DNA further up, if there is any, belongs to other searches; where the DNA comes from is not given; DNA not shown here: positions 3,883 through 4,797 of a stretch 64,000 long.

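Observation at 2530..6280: Cassette-like architecture: repeated ~130-bp leader module precedes successive cargo genes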

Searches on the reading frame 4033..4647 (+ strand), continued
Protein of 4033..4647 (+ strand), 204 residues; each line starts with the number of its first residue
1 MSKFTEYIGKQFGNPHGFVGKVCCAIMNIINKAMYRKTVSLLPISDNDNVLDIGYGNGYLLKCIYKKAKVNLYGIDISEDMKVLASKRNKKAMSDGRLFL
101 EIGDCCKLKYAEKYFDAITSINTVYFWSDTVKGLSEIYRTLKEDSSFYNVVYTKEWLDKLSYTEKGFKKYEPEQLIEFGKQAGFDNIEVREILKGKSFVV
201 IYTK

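Call 42: find_encoding_contigs(protein=P0027, flank=7000, max_places=3)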
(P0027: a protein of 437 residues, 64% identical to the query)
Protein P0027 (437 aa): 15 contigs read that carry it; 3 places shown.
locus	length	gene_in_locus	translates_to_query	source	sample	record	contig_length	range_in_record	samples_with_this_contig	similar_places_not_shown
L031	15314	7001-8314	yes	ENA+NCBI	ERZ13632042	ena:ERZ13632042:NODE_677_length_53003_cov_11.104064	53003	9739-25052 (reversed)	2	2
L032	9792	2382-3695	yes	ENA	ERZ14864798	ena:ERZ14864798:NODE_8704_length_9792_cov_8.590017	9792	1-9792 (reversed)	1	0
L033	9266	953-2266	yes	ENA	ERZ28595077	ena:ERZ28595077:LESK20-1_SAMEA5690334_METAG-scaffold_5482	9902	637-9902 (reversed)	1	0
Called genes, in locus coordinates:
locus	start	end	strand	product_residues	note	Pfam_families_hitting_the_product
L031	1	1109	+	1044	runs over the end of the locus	PF09479:Flg_new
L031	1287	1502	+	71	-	-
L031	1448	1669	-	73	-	PF12844:HTH_19, PF13443:HTH_26 (weak), PF13560:HTH_31 (weak), PF01381:HTH_3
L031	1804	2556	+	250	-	-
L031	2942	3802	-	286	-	-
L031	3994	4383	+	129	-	-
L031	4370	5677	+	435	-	PF01580:FtsK_SpoIIIE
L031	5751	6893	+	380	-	PF02486:Rep_trans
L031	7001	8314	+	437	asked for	PF00589:Phage_integrase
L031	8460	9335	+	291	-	PF04203:Sortase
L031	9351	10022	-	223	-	-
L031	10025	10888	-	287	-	PF02311:AraC_binding, PF00165:HTH_AraC, PF12833:HTH_18, PF00165:HTH_AraC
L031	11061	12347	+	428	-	PF01547:SBP_bac_1, PF13416:SBP_bac_8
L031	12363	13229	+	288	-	PF00528:BPD_transp_1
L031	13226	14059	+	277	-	PF00528:BPD_transp_1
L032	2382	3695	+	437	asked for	PF00589:Phage_integrase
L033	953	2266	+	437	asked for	PF00589:Phage_integrase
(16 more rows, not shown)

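Call 43: find_encoding_contigs(protein=P0063, flank=7000, max_places=4)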
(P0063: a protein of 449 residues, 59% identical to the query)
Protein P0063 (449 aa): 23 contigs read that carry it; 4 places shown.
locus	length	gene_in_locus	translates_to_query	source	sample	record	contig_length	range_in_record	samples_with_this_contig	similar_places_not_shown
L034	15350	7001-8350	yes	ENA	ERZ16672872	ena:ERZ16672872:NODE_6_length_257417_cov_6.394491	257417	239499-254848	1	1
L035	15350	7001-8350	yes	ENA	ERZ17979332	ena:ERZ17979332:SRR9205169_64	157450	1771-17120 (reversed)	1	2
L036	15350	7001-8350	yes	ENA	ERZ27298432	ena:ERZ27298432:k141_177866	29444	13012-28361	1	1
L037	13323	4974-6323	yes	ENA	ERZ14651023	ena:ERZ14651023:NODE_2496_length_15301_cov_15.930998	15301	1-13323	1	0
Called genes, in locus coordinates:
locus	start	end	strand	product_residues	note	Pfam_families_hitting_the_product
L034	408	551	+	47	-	-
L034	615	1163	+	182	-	PF20122:DUF6512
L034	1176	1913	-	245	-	PF02661:Fic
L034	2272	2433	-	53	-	-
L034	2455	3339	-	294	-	-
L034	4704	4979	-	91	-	-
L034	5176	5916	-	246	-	PF08239:SH3_3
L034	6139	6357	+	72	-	PF13443:HTH_26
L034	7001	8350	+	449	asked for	PF00589:Phage_integrase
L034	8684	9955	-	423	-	PF00278:Orn_DAP_Arg_deC, PF02784:Orn_Arg_deC_N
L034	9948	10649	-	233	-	PF03167:UDG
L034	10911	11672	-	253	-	PF00977:His_biosynth, PF02581:TMP-TENI (faint), PF01207:Dus (weak), PF03060:NMO (faint), PF01180:DHO_dh (faint)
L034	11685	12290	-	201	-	PF00117:GATase, PF07685:GATase_3 (weak), PF01174:SNO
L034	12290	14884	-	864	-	-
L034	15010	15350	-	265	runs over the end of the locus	-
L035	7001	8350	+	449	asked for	PF00589:Phage_integrase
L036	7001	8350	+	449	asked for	PF00589:Phage_integrase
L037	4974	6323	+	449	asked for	PF00589:Phage_integrase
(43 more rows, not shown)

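Call 44: find_encoding_contigs(protein=P0074, flank=7000, max_places=4)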
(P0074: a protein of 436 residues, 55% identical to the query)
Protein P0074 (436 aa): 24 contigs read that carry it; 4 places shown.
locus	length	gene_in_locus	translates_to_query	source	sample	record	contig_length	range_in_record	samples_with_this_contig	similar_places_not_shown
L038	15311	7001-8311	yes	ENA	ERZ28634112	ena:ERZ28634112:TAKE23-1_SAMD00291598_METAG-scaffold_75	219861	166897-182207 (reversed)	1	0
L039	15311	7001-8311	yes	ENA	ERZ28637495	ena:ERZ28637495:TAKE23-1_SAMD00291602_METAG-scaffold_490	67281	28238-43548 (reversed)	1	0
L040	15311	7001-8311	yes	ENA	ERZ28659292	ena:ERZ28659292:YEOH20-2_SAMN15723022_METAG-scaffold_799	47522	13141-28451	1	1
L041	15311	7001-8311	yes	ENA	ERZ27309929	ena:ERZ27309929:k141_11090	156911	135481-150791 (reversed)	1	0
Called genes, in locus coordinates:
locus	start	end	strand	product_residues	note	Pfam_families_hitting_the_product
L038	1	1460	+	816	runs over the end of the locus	PF00933:Glyco_hydro_3, PF01915:Glyco_hydro_3_C, PF14310:Fn3-like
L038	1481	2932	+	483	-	PF13347:MFS_2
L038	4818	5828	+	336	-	PF02899:Phage_int_SAM_1 (weak), PF13495:Phage_int_SAM_4 (faint)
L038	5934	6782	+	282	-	-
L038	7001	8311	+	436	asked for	PF00589:Phage_integrase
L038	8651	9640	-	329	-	PF02129:Peptidase_S15 (faint), PF00561:Abhydrolase_1 (weak), PF12146:Hydrolase_4 (faint), PF12697:Abhydrolase_6, PF00326:Peptidase_S9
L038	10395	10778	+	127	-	PF04304:DUF454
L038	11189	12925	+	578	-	PF00664:ABC_membrane, PF00005:ABC_tran, PF02463:SMC_N (faint)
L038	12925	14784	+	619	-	PF00664:ABC_membrane, PF00005:ABC_tran, PF02463:SMC_N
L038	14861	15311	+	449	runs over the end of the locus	PF01325:Fe_dep_repress, PF02742:Fe_dep_repr_C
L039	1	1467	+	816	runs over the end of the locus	PF00933:Glyco_hydro_3, PF01915:Glyco_hydro_3_C, PF14310:Fn3-like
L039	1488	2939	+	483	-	PF13347:MFS_2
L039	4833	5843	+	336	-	PF02899:Phage_int_SAM_1 (weak), PF13495:Phage_int_SAM_4 (faint)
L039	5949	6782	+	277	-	-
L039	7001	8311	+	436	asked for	PF00589:Phage_integrase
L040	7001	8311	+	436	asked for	PF00589:Phage_integrase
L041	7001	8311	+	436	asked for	PF00589:Phage_integrase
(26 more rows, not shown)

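Call 57: search_protein_families(library=phrogs, proteins=[L006:3936-5276:-, L006:5356-6138:-, L006:6265-6648:-, L006:6793-7137:-], max_evalue=0.001)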
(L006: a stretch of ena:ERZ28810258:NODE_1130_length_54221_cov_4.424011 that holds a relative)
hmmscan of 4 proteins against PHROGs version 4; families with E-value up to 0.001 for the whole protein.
L006:3936-5276:- (446 aa): 3 families
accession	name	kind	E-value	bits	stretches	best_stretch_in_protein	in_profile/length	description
phrog_1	-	integration and excision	1e-25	92.1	1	28-423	84-441/611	integrase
phrog_216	-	integration and excision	4.2e-15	56.6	1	175-425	15-232/301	integrase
phrog_7685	-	integration and excision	1.8e-06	28.7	1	308-425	122-231/240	integrase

L006:5356-6138:- (260 aa): 3 families
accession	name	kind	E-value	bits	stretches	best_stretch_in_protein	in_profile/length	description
phrog_3584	-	DNA, RNA and nucleotide metabolism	1.6e-15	58.3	1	38-220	29-202/265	replication initiation protein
phrog_3419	-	DNA, RNA and nucleotide metabolism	5.9e-11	43.4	1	36-219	68-239/289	rolling circle DNA replication initiation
phrog_942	-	DNA, RNA and nucleotide metabolism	3.2e-10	41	1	59-207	104-262/501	replication initiation protein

L006:6265-6648:- (127 aa): 0 families

L006:6793-7137:- (114 aa): 0 families

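Call 62: search_protein_families(library=padloc, proteins=[window:4033-4647:+, L006:9192-10292:+, L006:8757-9119:+], max_evalue=0.001)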
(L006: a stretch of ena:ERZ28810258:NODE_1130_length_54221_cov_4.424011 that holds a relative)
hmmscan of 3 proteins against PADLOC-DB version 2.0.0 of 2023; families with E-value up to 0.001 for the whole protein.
window:4033-4647:+ (204 aa): 2 families
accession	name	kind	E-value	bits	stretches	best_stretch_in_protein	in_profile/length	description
PDLC04134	mad2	-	6.3e-15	53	1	28-192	273-425/492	mads_2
PDLC03285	MTase_II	-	0.00059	17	1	39-91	28-83/413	Type II methyltransferase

L006:9192-10292:+ (366 aa): 6 families
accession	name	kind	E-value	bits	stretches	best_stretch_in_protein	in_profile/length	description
PDLC05078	PDC-S72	-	2e-198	657.1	1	1-366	1-374/377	-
PDLC04838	PDC-S04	-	2.1e-22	77.9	1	80-226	42-183/209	-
PDLC04839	PDC-S04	-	6.7e-12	43.5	1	97-201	56-155/205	-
PDLC03963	SoFic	-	4.6e-07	27.5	0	277-364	264-349/361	-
PDLC04842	PDC-S04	-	5e-07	27.6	1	105-200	47-125/202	-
PDLC04841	PDC-S04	-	3.8e-06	24.8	1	27-200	70-223/292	-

L006:8757-9119:+ (120 aa): 0 families

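Call 64: find_homologous_proteins(query=L006:5356-6138:-, max_evalue=0.00001)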
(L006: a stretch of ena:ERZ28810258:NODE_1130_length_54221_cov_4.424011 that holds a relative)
Query L006:5356-6138:- (260 aa): 67 proteins with E <= 0.00001 among 428 candidates.
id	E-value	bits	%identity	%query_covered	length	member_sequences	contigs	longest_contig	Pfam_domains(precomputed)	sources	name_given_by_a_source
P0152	6.0e-172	588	99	100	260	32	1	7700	PF23343.3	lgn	-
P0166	5.0e-151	520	86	100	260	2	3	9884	PF23343.3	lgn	-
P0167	6.3e-135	467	78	100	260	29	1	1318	PF23343.3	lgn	-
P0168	1.1e-120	420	72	100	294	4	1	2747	PF23343.3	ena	-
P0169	2.3e-116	406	67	100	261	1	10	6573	PF23343.3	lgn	-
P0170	1.6e-108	380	64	100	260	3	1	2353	PF23343.3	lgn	-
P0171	4.1e-108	379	64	100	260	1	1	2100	PF23343.3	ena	-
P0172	1.5e-107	377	64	100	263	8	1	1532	PF23343.3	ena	-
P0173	1.5e-106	374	63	100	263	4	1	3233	PF23343.3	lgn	-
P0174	1.5e-106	374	65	100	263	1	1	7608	PF23343.3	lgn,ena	-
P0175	3.3e-105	369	63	100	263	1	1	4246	PF23343.3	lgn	-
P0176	5.1e-105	369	63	100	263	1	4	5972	PF23343.3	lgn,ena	-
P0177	1.7e-103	364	62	100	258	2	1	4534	PF23343.3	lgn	-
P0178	4.2e-101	356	62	100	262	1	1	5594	PF23343.3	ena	-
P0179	6.3e-101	355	60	100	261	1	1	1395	PF23343.3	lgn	-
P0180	1.7e-99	351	60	100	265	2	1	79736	PF23343.3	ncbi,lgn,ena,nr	ncbi:MAG: hypothetical protein J1F18_07310 [Lachnospiraceae bacterium]|nr:hypothetical protein [Lach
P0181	1.7e-99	351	62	100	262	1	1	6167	PF23343.3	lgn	-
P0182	2.7e-99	350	61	100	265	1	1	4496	PF23343.3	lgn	-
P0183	6.3e-99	349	61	100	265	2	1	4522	PF23343.3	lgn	-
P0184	1.1e-98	348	59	99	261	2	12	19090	PF23343.3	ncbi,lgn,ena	-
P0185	4.1e-96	340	61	100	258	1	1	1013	PF23343.3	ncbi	-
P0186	4.3e-96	340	59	100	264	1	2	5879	PF23343.3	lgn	-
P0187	4.6e-95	336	61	100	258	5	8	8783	PF23343.3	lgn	-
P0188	8.3e-95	335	89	64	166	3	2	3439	PF23343.3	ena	-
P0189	9.4e-94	332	60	100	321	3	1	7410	PF23343.3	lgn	-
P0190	7.0e-93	329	59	100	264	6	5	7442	PF23343.3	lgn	-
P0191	1.5e-92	328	56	100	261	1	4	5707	PF23343.3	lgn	-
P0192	6.5e-92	326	58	100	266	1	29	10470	PF23343.3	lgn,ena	-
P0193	9.9e-92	325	58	100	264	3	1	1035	PF23343.3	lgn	-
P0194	1.3e-91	325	59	100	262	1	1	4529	PF23343.3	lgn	-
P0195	3.7e-91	323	59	100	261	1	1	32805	PF23343.3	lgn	-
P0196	4.9e-90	320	57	100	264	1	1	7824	PF23343.3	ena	-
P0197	6.4e-90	319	57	100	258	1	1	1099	PF23343.3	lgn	-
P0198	1.6e-89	318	57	100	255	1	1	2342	PF23343.3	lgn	-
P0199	1.6e-88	315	57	100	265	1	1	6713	PF23343.3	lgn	-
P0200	1.8e-88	315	54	100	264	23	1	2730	PF23343.3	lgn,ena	-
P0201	2.7e-88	314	58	100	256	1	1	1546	PF23343.3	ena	-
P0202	5.8e-88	313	56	100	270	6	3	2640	PF23343.3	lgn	-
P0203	2.5e-87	311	54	100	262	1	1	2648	PF23343.3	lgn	-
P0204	4.2e-86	307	55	100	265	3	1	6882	PF23343.3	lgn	-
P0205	4.2e-86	307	55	100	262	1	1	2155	PF23343.3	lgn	-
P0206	6.0e-86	306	56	100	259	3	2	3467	PF23343.3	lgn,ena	-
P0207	7.9e-86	306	56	100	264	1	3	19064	PF23343.3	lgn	-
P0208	1.6e-85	305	57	100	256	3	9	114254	PF23343.3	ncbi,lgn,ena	-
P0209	1.0e-84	302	55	100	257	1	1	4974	PF23343.3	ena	-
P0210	3.4e-84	301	53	100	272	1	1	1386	PF23343.3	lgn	-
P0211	1.0e-83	299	53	100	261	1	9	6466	PF23343.3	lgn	-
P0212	1.2e-83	299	52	100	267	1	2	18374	PF23343.3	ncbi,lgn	-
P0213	1.3e-83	299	72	69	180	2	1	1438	PF23343.3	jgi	jgi:hypothetical protein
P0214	1.6e-81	292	51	100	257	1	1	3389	PF23343.3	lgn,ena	-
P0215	4.3e-81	290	54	100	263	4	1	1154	PF23343.3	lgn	-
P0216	7.3e-81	290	51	100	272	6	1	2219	PF23343.3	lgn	-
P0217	1.1e-79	286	52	100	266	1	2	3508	PF23343.3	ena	-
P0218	1.8e-79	285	64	83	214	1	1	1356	PF23343.3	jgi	-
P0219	4.0e-74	268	50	100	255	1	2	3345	PF23343.3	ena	-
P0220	2.4e-70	255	48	99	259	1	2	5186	PF23343.3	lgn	-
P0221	1.3e-69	253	48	100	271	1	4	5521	PF23343.3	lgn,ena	-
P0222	2.3e-69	252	49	100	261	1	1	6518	PF23343.3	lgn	-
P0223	4.2e-69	251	79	54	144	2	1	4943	PF23343.3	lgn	-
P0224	1.4e-68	249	49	99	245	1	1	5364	PF23343.3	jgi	-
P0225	9.5e-67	243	49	98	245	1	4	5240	PF23343.3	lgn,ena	-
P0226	2.0e-66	242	50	100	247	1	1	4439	PF20199.5,PF23343.3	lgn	-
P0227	2.8e-66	242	95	43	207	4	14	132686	PF23343.3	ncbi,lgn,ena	-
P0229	8.7e-64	234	47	100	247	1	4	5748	PF20199.5,PF23343.3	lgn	-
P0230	9.4e-55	204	44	100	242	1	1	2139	PF23343.3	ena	-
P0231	8.1e-39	152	54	55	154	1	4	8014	PF23343.3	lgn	-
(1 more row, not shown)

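Call 65: find_encoding_contigs(protein=P0166, flank=6000, max_places=3)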
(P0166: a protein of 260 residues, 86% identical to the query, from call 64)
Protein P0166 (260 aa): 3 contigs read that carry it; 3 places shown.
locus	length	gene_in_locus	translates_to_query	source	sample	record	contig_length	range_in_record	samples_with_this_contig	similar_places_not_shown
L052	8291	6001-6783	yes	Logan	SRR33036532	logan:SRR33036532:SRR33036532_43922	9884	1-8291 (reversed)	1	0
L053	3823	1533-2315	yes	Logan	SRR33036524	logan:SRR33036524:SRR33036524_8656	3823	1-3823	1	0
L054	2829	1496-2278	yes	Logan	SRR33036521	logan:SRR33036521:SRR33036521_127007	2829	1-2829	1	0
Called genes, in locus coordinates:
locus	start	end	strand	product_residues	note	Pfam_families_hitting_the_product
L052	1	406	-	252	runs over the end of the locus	PF03372:Exo_endo_phos, PF14529:Exo_endo_phos_2 (faint)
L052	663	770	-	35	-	-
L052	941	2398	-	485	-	PF25856:MPN635_N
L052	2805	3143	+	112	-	PF00589:Phage_integrase (faint)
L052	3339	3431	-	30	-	-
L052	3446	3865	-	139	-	-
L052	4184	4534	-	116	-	PF13630:SdpI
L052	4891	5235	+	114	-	-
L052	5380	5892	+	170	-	-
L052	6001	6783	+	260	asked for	PF23343:REP_ORF2-G2P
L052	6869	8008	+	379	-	-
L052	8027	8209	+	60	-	-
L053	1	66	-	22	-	?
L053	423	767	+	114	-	-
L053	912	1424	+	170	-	-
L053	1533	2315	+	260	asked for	PF23343:REP_ORF2-G2P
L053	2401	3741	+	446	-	PF00589:Phage_integrase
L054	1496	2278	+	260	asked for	PF23343:REP_ORF2-G2P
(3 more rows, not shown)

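Call 66: find_encoding_contigs(protein=P0180, flank=6000, max_places=2)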
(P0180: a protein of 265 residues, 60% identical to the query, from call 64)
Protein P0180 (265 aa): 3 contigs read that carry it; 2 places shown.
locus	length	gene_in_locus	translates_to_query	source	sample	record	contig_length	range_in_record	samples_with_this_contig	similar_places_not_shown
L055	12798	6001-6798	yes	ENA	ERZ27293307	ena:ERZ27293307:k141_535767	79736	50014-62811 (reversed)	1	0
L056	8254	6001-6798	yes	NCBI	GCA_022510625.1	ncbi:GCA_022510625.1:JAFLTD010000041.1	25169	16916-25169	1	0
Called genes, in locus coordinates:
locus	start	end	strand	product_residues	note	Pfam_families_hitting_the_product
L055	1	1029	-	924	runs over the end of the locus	PF00690:Cation_ATPase_N, PF00122:E1-E2_ATPase, PF00702:Hydrolase, PF13246:Cation_ATPase, PF00689:Cation_ATPase_C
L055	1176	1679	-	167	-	PF03449:GreA_GreB_N, PF01272:GreA_GreB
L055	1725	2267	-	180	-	PF00293:NUDIX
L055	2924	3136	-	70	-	PF13443:HTH_26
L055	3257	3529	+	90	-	-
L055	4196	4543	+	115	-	-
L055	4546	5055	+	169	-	-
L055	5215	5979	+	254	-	-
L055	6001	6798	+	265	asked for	PF23343:REP_ORF2-G2P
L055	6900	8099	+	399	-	PF00589:Phage_integrase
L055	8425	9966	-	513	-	PF00933:Glyco_hydro_3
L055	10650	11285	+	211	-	PF02589:LUD_dom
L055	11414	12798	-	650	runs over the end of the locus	PF00037:Fer4 (faint), PF12838:Fer4_7, PF13187:Fer4_9 (weak), PF13237:Fer4_10, PF14697:Fer4_21 (faint), PF02906:Fe_hyd_lg_C, PF00015:MCPsignal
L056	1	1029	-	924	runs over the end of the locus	PF00690:Cation_ATPase_N, PF00122:E1-E2_ATPase, PF00702:Hydrolase, PF13246:Cation_ATPase, PF00689:Cation_ATPase_C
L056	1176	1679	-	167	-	PF03449:GreA_GreB_N, PF01272:GreA_GreB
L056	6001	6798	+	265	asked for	PF23343:REP_ORF2-G2P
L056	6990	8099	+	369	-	PF00589:Phage_integrase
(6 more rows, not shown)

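Call 67: find_encoding_contigs(protein=P0184, flank=6000, max_places=4)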
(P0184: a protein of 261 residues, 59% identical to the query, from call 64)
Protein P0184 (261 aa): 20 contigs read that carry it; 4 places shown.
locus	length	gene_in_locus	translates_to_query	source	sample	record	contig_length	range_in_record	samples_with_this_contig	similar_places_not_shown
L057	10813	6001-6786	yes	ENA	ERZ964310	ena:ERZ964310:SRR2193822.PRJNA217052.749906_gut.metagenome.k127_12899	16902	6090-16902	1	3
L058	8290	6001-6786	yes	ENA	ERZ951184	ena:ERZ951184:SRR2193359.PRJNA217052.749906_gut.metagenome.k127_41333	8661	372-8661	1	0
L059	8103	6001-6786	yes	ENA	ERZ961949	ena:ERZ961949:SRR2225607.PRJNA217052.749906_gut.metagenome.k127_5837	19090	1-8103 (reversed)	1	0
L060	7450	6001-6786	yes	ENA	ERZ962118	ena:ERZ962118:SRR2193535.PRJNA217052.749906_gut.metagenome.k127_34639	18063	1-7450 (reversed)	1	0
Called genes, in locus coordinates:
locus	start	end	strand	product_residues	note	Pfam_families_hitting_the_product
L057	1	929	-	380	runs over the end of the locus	PF00990:GGDEF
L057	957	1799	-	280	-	PF03537:Glyco_hydro_114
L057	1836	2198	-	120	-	PF00903:Glyoxalase, PF12681:Glyoxalase_2, PF22677:Ble-like_N (weak)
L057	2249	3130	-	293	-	PF00583:Acetyltransf_1, PF13508:Acetyltransf_7 (weak), PF08445:FR47 (weak)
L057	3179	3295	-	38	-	-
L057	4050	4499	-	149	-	PF00583:Acetyltransf_1, PF13673:Acetyltransf_10 (weak), PF13508:Acetyltransf_7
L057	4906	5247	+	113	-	-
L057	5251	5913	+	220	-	-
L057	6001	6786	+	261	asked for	PF23343:REP_ORF2-G2P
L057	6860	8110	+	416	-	PF00589:Phage_integrase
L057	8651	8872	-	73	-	-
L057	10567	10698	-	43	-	-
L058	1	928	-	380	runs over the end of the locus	PF00990:GGDEF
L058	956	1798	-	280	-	PF03537:Glyco_hydro_114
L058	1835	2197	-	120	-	PF00903:Glyoxalase, PF12681:Glyoxalase_2, PF22677:Ble-like_N (weak)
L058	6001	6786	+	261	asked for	PF23343:REP_ORF2-G2P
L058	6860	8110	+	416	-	PF00589:Phage_integrase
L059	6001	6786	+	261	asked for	PF23343:REP_ORF2-G2P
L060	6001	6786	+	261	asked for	PF23343:REP_ORF2-G2P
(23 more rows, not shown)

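Call 68: find_encoding_contigs(protein=P0208, flank=6000, max_places=4)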
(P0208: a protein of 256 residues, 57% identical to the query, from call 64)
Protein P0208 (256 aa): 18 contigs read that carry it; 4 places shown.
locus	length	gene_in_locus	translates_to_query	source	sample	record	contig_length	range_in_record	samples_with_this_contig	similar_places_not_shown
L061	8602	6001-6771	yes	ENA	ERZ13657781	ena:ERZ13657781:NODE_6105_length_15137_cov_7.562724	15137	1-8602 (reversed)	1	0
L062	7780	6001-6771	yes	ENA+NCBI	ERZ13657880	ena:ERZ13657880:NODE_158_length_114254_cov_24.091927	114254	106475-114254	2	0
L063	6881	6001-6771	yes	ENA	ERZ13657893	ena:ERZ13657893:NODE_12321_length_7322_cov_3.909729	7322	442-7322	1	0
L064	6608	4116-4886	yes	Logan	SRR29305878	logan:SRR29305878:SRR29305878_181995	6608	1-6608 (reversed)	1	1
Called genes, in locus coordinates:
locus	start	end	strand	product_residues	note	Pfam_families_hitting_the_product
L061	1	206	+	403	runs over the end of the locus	PF08279:HTH_11, PF13412:HTH_24 (weak), PF03099:BPL_LplA_LipB, PF02237:BPL_C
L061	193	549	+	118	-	PF19642:DUF6145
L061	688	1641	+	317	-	PF01207:Dus, PF01180:DHO_dh (weak)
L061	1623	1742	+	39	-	-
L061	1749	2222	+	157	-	PF03449:GreA_GreB_N, PF01272:GreA_GreB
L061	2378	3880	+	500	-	PF01336:tRNA_anti-codon, PF00152:tRNA-synt_2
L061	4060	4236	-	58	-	-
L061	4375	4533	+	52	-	-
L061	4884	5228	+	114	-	-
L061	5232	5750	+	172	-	-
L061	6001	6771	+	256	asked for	PF23343:REP_ORF2-G2P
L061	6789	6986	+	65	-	PF09035:Tn916-Xis, PF12728:HTH_17 (weak)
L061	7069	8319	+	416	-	PF02920:Integrase_DNA, PF14659:Phage_int_SAM_3, PF13495:Phage_int_SAM_4 (weak), PF00589:Phage_integrase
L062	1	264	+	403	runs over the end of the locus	PF08279:HTH_11, PF13412:HTH_24 (weak), PF03099:BPL_LplA_LipB, PF02237:BPL_C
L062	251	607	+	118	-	PF19642:DUF6145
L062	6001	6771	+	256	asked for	PF23343:REP_ORF2-G2P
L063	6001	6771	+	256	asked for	PF23343:REP_ORF2-G2P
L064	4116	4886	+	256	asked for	PF23343:REP_ORF2-G2P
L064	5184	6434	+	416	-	PF02920:Integrase_DNA, PF14659:Phage_int_SAM_3, PF13495:Phage_int_SAM_4 (weak), PF00589:Phage_integrase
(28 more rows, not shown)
